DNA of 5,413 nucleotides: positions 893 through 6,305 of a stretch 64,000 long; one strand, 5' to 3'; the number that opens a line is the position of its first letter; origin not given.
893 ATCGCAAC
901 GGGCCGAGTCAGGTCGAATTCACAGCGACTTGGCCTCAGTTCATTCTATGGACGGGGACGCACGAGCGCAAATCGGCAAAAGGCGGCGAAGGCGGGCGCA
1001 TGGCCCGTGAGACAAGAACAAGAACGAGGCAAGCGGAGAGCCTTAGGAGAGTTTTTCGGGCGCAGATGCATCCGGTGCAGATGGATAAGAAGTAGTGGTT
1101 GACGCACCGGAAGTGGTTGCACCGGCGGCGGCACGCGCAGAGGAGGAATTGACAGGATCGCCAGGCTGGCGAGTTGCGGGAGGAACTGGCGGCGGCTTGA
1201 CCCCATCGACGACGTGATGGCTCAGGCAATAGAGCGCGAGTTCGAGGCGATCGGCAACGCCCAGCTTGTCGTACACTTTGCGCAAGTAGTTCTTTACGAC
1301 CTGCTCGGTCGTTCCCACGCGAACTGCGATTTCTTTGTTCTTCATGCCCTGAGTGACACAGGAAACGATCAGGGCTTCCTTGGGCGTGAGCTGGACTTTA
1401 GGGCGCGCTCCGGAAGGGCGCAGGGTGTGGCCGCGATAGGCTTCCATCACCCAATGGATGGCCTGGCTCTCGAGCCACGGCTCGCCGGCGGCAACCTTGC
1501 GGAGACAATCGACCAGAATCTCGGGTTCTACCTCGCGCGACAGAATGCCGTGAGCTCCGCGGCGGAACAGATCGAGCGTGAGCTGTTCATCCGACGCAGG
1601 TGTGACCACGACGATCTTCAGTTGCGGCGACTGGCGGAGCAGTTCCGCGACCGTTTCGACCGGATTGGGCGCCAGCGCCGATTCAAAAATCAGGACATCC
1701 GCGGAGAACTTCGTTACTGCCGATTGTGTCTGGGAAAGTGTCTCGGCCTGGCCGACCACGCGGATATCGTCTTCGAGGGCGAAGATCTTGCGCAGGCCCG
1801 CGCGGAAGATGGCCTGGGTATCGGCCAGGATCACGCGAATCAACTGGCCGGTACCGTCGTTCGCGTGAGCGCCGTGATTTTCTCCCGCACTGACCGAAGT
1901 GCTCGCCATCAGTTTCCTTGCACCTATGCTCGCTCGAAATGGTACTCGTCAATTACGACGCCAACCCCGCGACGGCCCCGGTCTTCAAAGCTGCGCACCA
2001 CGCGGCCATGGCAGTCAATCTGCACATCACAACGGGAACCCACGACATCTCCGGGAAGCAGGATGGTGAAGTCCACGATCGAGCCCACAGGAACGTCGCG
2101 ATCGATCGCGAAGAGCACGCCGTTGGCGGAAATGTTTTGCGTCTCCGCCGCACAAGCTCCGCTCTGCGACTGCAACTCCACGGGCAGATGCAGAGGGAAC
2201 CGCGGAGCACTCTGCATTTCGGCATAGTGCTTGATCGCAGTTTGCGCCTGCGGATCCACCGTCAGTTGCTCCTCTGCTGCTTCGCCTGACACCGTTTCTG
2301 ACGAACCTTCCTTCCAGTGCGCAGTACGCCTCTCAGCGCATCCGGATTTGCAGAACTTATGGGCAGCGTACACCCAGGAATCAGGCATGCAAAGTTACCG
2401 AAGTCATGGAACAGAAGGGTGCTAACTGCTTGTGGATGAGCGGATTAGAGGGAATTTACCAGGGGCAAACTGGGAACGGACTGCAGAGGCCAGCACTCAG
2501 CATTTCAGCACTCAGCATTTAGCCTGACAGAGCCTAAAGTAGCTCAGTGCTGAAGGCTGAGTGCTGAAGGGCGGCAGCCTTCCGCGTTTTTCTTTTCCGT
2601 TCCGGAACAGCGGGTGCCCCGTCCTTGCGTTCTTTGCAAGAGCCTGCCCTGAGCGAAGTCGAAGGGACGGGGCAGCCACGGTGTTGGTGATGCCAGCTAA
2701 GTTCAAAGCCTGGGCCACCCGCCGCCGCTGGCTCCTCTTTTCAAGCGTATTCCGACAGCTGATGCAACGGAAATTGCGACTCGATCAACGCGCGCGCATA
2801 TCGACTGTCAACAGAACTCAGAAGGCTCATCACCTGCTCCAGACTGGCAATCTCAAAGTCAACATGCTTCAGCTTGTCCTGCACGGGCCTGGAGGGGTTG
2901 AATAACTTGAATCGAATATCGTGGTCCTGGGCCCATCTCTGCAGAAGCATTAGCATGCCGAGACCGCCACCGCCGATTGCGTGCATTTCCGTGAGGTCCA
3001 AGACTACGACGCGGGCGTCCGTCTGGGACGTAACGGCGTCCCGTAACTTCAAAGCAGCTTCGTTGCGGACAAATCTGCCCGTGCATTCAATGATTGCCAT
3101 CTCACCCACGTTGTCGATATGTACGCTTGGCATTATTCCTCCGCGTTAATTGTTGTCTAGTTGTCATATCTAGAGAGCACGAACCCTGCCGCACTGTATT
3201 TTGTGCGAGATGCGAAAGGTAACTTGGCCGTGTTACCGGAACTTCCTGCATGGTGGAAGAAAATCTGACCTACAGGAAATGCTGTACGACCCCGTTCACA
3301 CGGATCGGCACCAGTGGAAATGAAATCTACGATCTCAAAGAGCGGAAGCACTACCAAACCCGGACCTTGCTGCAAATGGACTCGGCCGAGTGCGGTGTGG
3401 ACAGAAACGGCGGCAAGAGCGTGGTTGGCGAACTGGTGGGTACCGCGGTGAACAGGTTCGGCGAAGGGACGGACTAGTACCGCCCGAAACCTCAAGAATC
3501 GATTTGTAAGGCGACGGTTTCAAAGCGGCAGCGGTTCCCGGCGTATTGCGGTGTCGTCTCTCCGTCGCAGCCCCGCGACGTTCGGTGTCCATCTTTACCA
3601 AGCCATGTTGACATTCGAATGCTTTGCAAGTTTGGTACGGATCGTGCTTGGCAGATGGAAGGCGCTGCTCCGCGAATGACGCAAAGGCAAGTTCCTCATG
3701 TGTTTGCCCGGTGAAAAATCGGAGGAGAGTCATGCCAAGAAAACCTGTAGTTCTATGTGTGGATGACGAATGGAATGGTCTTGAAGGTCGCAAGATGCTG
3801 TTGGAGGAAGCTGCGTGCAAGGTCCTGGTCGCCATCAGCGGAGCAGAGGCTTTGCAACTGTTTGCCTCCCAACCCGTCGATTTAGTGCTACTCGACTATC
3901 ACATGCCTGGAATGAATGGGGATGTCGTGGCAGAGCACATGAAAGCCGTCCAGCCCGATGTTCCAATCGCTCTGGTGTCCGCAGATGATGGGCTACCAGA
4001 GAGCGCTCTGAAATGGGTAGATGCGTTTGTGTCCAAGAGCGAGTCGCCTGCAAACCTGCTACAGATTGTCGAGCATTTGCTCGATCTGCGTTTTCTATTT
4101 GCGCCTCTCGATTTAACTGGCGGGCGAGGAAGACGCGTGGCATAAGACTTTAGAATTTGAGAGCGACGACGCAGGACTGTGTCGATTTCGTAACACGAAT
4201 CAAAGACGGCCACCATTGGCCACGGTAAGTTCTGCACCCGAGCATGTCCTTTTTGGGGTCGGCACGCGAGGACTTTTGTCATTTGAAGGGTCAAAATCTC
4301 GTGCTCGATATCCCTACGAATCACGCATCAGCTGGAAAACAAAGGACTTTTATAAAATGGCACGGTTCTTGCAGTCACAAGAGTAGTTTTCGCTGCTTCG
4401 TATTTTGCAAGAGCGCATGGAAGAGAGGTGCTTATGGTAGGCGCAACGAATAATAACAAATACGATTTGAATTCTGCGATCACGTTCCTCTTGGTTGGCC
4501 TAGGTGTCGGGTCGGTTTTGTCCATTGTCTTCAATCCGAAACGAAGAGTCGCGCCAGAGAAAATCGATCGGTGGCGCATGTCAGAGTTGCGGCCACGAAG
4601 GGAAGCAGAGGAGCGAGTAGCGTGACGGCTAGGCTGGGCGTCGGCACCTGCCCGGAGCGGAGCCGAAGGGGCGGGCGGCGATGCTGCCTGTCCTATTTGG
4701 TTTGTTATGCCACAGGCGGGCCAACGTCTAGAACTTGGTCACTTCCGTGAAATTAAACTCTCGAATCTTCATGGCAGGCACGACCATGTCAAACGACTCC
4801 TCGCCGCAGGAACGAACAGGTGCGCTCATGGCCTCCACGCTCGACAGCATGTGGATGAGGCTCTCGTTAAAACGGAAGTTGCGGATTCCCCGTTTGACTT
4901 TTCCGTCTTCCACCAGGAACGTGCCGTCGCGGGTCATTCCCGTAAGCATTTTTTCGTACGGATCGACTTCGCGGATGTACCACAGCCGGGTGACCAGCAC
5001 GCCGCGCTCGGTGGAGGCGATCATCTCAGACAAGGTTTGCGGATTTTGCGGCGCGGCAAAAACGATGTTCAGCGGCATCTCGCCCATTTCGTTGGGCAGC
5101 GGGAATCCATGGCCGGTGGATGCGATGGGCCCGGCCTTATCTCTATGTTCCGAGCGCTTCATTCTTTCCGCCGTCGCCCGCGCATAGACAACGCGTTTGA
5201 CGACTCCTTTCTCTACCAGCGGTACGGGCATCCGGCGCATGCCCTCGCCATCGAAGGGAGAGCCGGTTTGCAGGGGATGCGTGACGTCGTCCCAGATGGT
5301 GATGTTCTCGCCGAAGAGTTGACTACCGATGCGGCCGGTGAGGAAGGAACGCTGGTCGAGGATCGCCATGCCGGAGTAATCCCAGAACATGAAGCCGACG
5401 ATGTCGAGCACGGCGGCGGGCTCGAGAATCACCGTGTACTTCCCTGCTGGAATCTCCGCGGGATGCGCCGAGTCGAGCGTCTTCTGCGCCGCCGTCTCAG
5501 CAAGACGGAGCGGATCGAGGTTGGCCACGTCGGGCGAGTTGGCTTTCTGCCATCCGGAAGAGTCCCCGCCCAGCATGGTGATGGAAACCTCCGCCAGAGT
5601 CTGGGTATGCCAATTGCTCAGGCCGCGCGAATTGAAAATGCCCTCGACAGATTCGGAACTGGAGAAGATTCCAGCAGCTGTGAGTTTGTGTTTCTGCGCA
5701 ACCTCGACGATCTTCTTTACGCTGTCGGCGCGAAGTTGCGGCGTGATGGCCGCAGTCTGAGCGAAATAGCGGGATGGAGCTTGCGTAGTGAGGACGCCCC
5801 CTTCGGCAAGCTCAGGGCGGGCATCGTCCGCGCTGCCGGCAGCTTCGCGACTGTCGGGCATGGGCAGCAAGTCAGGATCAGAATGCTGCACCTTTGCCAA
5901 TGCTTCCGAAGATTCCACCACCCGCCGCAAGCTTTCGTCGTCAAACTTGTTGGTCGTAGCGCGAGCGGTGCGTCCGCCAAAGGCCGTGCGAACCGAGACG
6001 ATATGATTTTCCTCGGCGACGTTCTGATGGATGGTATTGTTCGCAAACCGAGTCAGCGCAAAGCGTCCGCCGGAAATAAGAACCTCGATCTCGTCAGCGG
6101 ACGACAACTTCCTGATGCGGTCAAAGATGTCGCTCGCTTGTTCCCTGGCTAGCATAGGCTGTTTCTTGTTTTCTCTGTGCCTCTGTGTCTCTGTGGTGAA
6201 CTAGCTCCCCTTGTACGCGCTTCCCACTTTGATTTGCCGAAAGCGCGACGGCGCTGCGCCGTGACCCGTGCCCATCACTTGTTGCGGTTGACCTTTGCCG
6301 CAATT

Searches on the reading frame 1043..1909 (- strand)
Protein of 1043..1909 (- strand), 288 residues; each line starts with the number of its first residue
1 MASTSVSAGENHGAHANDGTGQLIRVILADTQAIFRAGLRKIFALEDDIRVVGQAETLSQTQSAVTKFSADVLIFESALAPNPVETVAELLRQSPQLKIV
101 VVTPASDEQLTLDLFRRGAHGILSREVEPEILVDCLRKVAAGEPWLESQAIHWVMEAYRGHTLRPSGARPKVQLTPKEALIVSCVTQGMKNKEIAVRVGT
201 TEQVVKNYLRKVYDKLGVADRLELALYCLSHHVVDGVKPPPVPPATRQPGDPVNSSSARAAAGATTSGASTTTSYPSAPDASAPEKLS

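Call 48: search_protein_families(library=pfam, proteins=[window:1043-1909:-])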
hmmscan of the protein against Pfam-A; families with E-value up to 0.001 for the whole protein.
window:1043-1909:- (288 aa): 3 families
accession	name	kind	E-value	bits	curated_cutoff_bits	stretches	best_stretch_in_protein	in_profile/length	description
PF00196.25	GerE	-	7.5e-12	45.1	23.5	1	173-227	2-56/57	Bacterial regulatory proteins, luxR family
PF00072.30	Response_reg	-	2.9e-09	37.5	30.2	1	26-135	1-109/111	Response regulator receiver domain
PF08281.18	Sigma70_r4_2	-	0.00039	20.5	25.7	1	179-215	16-53/54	Sigma-70, region 4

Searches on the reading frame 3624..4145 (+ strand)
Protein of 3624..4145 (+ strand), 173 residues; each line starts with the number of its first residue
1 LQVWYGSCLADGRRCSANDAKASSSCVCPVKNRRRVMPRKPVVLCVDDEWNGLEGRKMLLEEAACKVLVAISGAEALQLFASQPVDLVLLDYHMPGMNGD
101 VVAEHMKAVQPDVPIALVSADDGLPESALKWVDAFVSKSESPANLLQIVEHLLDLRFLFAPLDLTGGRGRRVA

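Call 48: search_protein_families(library=pfam, proteins=[window:3624-4145:+])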
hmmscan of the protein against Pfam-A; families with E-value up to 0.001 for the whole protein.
window:3624-4145:+ (173 aa): 1 family
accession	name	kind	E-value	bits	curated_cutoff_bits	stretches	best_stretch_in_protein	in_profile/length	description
PF00072.30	Response_reg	-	1.2e-16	61.3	30.2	1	43-149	1-110/111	Response regulator receiver domain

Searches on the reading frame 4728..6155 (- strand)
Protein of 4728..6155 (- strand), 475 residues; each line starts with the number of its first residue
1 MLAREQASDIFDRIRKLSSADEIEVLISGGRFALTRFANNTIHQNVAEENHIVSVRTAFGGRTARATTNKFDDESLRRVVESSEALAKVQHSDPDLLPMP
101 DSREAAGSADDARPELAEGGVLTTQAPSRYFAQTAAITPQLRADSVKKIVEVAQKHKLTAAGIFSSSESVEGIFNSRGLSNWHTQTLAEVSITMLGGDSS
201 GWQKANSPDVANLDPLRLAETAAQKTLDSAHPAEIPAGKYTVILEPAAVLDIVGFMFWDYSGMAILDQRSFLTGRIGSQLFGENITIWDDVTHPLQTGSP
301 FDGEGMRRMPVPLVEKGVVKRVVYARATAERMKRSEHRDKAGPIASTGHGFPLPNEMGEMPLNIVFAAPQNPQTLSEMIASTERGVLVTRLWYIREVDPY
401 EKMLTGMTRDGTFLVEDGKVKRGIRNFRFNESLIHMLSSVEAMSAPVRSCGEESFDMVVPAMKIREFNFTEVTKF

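Call 50: search_protein_families(library=pfam, proteins=[window:4728-6155:-])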
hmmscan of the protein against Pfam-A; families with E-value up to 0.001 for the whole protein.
window:4728-6155:- (475 aa): 3 families
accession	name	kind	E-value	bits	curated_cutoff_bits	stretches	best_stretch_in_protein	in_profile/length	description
PF19289.4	PmbA_TldD_3rd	-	2.3e-42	145.1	22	1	238-470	2-219/220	PmbA/TldA metallopeptidase C-terminal domain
PF01523.21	PmbA_TldD_1st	-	3.5e-07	30.7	20.9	1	24-87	2-65/65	PmbA/TldA metallopeptidase domain 1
PF19290.4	PmbA_TldD_2nd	-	1.3e-05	26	20.9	1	155-229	25-108/109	PmbA/TldA metallopeptidase central domain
